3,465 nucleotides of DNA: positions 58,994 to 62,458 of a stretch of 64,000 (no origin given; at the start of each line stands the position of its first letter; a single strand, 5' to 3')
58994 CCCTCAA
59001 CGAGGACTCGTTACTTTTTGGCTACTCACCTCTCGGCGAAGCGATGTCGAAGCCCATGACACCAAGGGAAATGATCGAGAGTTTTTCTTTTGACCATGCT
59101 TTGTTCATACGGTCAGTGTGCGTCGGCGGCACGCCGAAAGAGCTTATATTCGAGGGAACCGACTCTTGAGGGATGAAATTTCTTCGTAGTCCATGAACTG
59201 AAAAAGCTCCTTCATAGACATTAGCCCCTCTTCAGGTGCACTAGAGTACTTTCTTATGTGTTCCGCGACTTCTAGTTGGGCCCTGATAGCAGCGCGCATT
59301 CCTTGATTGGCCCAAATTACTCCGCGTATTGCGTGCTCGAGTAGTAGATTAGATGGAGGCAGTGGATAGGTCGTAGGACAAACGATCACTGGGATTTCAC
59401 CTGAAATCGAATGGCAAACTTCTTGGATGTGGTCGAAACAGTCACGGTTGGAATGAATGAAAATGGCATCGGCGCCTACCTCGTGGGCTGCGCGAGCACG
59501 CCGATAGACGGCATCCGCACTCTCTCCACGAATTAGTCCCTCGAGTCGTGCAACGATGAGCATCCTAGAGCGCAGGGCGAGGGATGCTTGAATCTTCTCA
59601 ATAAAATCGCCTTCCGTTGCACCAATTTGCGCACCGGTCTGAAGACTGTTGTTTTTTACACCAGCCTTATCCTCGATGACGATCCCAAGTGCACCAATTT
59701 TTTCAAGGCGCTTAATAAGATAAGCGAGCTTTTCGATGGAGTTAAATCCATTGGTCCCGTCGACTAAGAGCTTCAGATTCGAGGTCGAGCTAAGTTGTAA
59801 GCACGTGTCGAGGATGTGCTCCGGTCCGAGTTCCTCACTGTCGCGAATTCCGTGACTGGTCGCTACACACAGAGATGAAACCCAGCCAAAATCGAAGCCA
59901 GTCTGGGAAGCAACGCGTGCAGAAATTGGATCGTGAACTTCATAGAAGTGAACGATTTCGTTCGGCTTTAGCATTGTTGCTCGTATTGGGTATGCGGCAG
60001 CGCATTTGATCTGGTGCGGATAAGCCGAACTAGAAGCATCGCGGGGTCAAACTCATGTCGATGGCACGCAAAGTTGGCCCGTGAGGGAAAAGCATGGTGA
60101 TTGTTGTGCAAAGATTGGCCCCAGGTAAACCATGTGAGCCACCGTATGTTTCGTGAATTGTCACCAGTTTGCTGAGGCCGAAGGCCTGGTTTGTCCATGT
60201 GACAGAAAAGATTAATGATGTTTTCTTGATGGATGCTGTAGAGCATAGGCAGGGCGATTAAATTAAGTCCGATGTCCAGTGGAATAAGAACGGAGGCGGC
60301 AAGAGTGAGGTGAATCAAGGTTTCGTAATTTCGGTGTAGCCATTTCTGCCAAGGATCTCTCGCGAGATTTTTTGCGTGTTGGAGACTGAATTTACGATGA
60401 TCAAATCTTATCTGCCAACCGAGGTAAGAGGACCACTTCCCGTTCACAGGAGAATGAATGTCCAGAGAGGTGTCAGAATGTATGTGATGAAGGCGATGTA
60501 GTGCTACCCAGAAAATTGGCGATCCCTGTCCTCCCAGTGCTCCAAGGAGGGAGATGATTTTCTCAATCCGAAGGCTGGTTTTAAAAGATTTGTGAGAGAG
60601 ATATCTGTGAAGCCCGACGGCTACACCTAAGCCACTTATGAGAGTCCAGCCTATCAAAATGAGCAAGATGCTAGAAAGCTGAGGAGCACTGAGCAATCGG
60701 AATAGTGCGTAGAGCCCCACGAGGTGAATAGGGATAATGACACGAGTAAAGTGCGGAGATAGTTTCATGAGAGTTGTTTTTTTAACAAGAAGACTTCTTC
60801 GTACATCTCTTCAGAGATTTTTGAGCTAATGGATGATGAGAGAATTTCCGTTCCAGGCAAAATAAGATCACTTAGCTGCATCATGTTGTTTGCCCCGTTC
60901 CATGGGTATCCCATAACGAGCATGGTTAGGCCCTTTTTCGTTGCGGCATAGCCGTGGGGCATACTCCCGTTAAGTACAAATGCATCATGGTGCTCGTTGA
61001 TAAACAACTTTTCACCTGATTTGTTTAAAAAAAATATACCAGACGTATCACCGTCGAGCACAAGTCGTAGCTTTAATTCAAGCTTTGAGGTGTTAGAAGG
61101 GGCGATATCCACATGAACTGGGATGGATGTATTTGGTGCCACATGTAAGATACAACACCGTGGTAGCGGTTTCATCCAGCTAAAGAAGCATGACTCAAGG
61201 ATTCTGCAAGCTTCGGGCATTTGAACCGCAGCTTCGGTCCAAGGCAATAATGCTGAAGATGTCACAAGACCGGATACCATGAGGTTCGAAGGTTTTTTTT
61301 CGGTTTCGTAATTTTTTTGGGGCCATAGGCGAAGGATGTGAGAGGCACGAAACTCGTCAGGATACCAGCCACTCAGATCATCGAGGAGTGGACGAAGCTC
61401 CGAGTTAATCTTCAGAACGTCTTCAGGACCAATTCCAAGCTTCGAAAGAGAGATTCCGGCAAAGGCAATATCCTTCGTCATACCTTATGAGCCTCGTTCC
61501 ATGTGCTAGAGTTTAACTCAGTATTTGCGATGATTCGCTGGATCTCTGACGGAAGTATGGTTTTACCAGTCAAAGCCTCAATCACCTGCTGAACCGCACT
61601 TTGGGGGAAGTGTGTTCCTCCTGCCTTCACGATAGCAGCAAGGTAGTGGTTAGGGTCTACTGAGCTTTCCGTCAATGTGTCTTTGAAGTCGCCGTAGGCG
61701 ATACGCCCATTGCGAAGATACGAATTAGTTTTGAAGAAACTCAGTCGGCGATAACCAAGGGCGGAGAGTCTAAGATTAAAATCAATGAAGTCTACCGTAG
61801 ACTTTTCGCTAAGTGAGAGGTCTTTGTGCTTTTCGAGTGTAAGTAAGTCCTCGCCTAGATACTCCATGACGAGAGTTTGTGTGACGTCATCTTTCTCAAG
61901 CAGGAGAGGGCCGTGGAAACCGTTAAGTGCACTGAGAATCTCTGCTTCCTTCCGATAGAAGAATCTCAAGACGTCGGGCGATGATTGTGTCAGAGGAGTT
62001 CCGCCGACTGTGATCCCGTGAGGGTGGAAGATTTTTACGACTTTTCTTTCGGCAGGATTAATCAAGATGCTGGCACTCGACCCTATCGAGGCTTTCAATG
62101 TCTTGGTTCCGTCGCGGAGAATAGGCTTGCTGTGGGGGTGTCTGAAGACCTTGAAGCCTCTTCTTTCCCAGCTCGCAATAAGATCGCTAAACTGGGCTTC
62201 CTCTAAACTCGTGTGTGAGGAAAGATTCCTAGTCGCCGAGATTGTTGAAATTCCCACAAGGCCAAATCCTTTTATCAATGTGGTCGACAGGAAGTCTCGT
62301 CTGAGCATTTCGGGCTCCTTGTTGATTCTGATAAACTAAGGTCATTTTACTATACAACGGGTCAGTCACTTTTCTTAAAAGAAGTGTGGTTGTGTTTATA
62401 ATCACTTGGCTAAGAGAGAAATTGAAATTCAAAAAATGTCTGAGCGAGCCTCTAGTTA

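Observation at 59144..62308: PEP mutase ends a four-gene coupled operon with no known phosphonopyruvate-consuming partner: candidate non-canonical phosphonate pathway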

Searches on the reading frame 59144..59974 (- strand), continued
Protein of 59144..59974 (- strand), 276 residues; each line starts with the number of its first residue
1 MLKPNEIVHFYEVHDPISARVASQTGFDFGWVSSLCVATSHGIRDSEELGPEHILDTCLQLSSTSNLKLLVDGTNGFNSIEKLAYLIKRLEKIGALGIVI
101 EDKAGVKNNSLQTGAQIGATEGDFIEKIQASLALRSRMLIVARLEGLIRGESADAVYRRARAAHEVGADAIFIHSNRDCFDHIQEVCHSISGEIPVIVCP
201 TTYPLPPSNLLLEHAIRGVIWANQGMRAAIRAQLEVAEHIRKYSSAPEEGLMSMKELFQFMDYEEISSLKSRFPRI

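Call 87: search_protein_families(library=pfam, proteins=[L099:6504-8159:-, L099:9125-9661:+, L099:9971-11497:+, L099:11519-12136:+, L099:12133-13311:-, L099:13323-14435:-, L099:14456-15415:-, L099:15415-16251:-], max_evalue=0.0001)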
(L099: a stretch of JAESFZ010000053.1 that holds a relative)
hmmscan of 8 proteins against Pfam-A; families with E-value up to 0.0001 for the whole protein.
L099:6504-8159:- (551 aa): 5 families
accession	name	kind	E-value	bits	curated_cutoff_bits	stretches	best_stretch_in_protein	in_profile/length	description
PF13167.11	GTP-bdg_N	-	6.9e-32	110.3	25.4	1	207-293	3-89/89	GTP-binding GTPase N-terminal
PF16360.10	GTP-bdg_M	-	1.9e-28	99.3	29.5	1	295-373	1-79/79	GTP-binding GTPase Middle Region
PF01926.29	MMR_HSR1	-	2.7e-18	66.6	21.9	1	381-504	2-113/113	50S ribosome-binding GTPase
PF16897.10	MMR_HSR1_Xtn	-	3.7e-05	24.1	35.2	1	497-541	57-100/106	C-terminal region of MMR_HSR1 domain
PF13191.12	AAA_16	-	9e-05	23.5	32.6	0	360-515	7-151/167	AAA ATPase domain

L099:9125-9661:+ (178 aa): 1 family
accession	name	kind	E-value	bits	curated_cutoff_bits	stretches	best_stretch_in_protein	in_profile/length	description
PF13384.12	HTH_23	-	7.8e-05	22.8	24.6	0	21-60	9-48/50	Homeodomain-like domain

L099:9971-11497:+ (508 aa): 2 families
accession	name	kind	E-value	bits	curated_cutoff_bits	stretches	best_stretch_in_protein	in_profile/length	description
PF13714.12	PEP_mutase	-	2.7e-55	188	31.5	1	13-250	6-237/240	Phosphoenolpyruvate phosphomutase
PF00463.27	ICL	-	1.8e-05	23.9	26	1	77-158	150-233/526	Isocitrate lyase family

L099:11519-12136:+ (205 aa): 1 family
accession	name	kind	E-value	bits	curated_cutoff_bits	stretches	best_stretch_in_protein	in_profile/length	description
PF00293.34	NUDIX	-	1.5e-05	25.4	21.1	1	48-128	4-82/134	NUDIX domain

L099:12133-13311:- (392 aa): 0 families

L099:13323-14435:- (370 aa): 0 families

L099:14456-15415:- (319 aa): 2 families
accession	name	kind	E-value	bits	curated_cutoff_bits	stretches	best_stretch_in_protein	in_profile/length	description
PF02779.29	Transket_pyr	-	4.6e-47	160.3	27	1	5-164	4-170/174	Transketolase, pyrimidine binding domain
PF02780.25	Transketolase_C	-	1.5e-20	73.8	25.9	1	180-296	2-121/124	Transketolase, C-terminal domain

L099:15415-16251:- (278 aa): 3 families
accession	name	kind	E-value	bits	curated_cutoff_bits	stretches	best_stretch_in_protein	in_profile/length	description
PF00456.26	Transketolase_N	-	4.2e-52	177.6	22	1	16-265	6-267/334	Transketolase, thiamine diphosphate binding domain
PF13292.11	DXP_synthase_N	-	6.1e-14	52.4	21.2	1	9-182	15-171/274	1-deoxy-D-xylulose-5-phosphate synthase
PF09364.15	XFP_N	-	7.5e-05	22.1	23.7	0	99-225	119-244/364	XFP N-terminal domain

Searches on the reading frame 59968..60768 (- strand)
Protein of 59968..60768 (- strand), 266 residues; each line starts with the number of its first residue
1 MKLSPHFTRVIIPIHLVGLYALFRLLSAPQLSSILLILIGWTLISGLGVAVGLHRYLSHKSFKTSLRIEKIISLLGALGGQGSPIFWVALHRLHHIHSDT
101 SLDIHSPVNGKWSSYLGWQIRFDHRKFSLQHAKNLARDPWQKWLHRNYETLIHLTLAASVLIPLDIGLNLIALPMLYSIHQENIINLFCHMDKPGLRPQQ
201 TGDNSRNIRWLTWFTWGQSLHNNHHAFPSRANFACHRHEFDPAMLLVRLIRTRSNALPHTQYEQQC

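Call 3: search_protein_families(library=pfam, proteins=[window:59968-60768:-], max_evalue=0.01)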
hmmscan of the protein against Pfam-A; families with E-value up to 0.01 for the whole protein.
window:59968-60768:- (266 aa): 1 family
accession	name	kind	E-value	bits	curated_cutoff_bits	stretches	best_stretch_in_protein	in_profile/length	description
PF00487.30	FA_desaturase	-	9.1e-17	62.1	29.7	1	37-234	10-230/253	Fatty acid desaturase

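Call 4: search_protein_families(library=ncbifam, proteins=[window:59968-60768:-], max_evalue=0.01)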
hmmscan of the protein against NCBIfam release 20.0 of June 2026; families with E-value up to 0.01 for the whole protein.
window:59968-60768:- (266 aa): 1 family
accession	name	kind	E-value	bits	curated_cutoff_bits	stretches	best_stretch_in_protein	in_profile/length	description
NF049918.1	DesA_fam_desat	equivalog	3.8e-20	72.4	400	1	32-252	8-233/385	DesA family fatty acid desaturase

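Call 60: search_solved_structures(query=window:59968-60768:-, max_evalue=0.01, show_alignments=1)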
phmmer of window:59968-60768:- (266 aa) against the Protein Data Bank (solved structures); distinct sequences matched with E-value up to 0.01: 2.
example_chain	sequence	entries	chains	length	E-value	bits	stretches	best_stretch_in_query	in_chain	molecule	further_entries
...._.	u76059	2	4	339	3.1e-12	49.6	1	11-233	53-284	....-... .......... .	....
4zyo_A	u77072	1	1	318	5.9e-10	42.1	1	9-232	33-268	Acyl-CoA desaturase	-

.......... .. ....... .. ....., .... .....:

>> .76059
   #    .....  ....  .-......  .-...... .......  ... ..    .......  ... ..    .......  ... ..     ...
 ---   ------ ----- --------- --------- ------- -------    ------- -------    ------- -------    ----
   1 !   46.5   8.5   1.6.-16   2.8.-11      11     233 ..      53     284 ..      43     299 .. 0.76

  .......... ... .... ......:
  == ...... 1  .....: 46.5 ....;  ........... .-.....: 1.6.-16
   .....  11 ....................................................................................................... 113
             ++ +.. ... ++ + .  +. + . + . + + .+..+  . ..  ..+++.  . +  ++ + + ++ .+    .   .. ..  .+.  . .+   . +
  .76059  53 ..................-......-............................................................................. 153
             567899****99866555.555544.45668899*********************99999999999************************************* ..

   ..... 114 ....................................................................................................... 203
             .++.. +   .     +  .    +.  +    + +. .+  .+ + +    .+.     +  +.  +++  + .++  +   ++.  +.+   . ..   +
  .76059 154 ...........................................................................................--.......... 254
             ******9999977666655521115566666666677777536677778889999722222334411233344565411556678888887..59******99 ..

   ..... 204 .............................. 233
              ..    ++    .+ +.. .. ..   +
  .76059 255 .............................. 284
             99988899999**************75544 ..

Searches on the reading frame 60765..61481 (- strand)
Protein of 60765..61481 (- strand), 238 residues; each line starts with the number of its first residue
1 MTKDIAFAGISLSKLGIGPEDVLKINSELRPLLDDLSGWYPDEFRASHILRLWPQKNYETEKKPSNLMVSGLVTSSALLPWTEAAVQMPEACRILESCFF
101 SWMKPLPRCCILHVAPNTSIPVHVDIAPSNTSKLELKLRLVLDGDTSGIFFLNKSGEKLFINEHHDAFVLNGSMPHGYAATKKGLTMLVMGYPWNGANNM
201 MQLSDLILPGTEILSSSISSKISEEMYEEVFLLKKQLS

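Call 3: search_protein_families(library=pfam, proteins=[window:60765-61481:-], max_evalue=0.01)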
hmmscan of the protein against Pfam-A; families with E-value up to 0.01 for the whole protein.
window:60765-61481:- (238 aa): 0 families

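Call 4: search_protein_families(library=ncbifam, proteins=[window:60765-61481:-], max_evalue=0.01)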
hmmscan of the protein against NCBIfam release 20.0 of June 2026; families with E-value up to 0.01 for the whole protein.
window:60765-61481:- (238 aa): 0 families

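Call 30: search_solved_structures(query=window:60765-61481:-, max_evalue=10)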
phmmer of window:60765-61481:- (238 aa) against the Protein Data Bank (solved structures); distinct sequences matched with E-value up to 10: 0.

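Call 32: find_homologous_proteins(query=window:60765-61481:-, max_evalue=0.001)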
Query window:60765-61481:- (238 aa): 1 proteins with E <= 0.001 among 401 candidates.
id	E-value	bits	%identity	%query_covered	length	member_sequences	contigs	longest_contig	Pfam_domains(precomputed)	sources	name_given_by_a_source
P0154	2.1e-156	537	100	100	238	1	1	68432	-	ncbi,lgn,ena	-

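Call 38: search_protein_families(library=pfam, proteins=[window:60765-61481:-], max_evalue=10)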
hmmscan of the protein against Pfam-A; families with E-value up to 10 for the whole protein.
window:60765-61481:- (238 aa): 0 families

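Call 47: predict_structure(alignment_id=A1)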
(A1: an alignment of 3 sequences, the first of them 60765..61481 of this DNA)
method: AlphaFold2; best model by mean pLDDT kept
length: 238 residues; sequences in the alignment: 3
mean_pLDDT: 32.2   pTM: 0.22
mean pLDDT of the five models: 32.2, 30.3, 30.0, 29.2, 27.2
residues with pLDDT >= 90: 0; 70-90: 0; 50-70: 0; < 50: 238
segments of 3 or more residues with pLDDT < 50: 1-238
pLDDT, mean of each block of 10 residues (from residue 1): 27 37 40 35 28 29 29 26 35 40 34 32 29 28 27 34 36 34 33 31 33 33 32 28
secondary structure, 60 per line:
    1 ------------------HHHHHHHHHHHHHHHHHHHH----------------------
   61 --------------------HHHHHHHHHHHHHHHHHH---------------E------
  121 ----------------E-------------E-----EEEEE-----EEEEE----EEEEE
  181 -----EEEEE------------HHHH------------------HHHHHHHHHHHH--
elements in order: H19-38 H81-98 E157-161 E167-171 E176-180 E186-190 H203-206 H225-236

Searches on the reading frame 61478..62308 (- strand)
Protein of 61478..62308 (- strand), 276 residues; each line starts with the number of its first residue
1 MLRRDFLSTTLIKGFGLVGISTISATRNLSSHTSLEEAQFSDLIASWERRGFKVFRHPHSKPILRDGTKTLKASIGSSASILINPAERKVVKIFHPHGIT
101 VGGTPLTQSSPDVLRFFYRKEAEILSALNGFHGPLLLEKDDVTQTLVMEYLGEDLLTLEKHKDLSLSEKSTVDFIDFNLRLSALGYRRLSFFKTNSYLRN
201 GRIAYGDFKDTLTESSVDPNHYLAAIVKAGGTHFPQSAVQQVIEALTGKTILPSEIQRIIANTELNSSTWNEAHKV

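Call 3: search_protein_families(library=pfam, proteins=[window:61478-62308:-], max_evalue=0.01)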
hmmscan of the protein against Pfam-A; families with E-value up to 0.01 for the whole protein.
window:61478-62308:- (276 aa): 0 families

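Call 4: search_protein_families(library=ncbifam, proteins=[window:61478-62308:-], max_evalue=0.01)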
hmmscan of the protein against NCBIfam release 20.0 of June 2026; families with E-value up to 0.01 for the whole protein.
window:61478-62308:- (276 aa): 0 families

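Call 24: find_encoding_contigs(protein=window:61478-62308:-, flank=10000)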
Protein window:61478-62308:- (276 aa): no gene with exactly this product is on record in the collection.

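Call 29: search_solved_structures(query=window:61478-62308:-, max_evalue=10)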
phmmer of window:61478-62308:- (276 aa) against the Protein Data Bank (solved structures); distinct sequences matched with E-value up to 10: 9.
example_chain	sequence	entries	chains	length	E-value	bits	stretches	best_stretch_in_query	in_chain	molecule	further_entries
8udi_A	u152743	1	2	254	0.29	13.5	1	102-253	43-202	Glutamate racemase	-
2jfx_A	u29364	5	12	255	0.29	13.5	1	102-253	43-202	GLUTAMATE RACEMASE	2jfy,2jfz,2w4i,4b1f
8tba_A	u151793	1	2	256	0.29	13.5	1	102-253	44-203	Glutamate racemase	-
2j4x_A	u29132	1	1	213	0.59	12.5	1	138-221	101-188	MITOGEN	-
4hkz_E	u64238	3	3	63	1.1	11.6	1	192-233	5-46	Protein L fragment | Protein L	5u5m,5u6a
6b9y_E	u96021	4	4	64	1.1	11.6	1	192-233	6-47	Protein L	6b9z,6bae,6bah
4hjg_E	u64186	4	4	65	1.1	11.6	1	192-233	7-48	Protein L fragment | Protein L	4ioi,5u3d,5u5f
7uj5_A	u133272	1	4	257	1.6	11.1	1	104-238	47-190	Glutamate racemase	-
8eb3_A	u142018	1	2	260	1.6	11.1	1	104-238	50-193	Glutamate racemase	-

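Call 31: find_homologous_proteins(query=window:61478-62308:-, max_evalue=0.001)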
Query window:61478-62308:- (276 aa): 1 proteins with E <= 0.001 among 1257 candidates.
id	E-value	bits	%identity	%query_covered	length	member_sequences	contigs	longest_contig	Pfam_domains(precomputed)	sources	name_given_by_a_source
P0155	3.8e-177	605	100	100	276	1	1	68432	-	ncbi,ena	-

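Call 37: predict_structure(protein=window:61478-62308:-)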
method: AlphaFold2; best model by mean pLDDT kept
length: 276 residues; sequences in the alignment: 1
mean_pLDDT: 36.9   pTM: 0.23
mean pLDDT of the five models: 36.9, 32.7, 31.9, 31.2, 30.6
residues with pLDDT >= 90: 0; 70-90: 0; 50-70: 29; < 50: 247
segments of 3 or more residues with pLDDT < 50: 1-235, 263-267
pLDDT, mean of each block of 10 residues (from residue 1): 33 31 28 36 40 34 29 35 35 41 35 36 35 27 30 30 30 37 31 31 32 38 43 50 54 60 48 49
secondary structure, 60 per line:
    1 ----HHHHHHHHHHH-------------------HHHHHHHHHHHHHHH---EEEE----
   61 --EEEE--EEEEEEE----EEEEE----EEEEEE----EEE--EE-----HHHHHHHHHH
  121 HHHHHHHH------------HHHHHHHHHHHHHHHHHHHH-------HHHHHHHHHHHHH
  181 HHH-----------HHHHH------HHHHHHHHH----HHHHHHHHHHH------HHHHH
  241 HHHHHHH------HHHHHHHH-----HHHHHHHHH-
elements in order: H5-15 H35-49 E53-56 E63-66 E69-75 E80-84 E89-94 E99-101 H111-128 H141-160 H168-183 H195-199 H206-214 H219-229 H236-247 H254-261 H267-275

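Call 38: search_protein_families(library=pfam, proteins=[window:61478-62308:-], max_evalue=10)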
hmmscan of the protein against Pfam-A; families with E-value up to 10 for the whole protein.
window:61478-62308:- (276 aa): 0 families
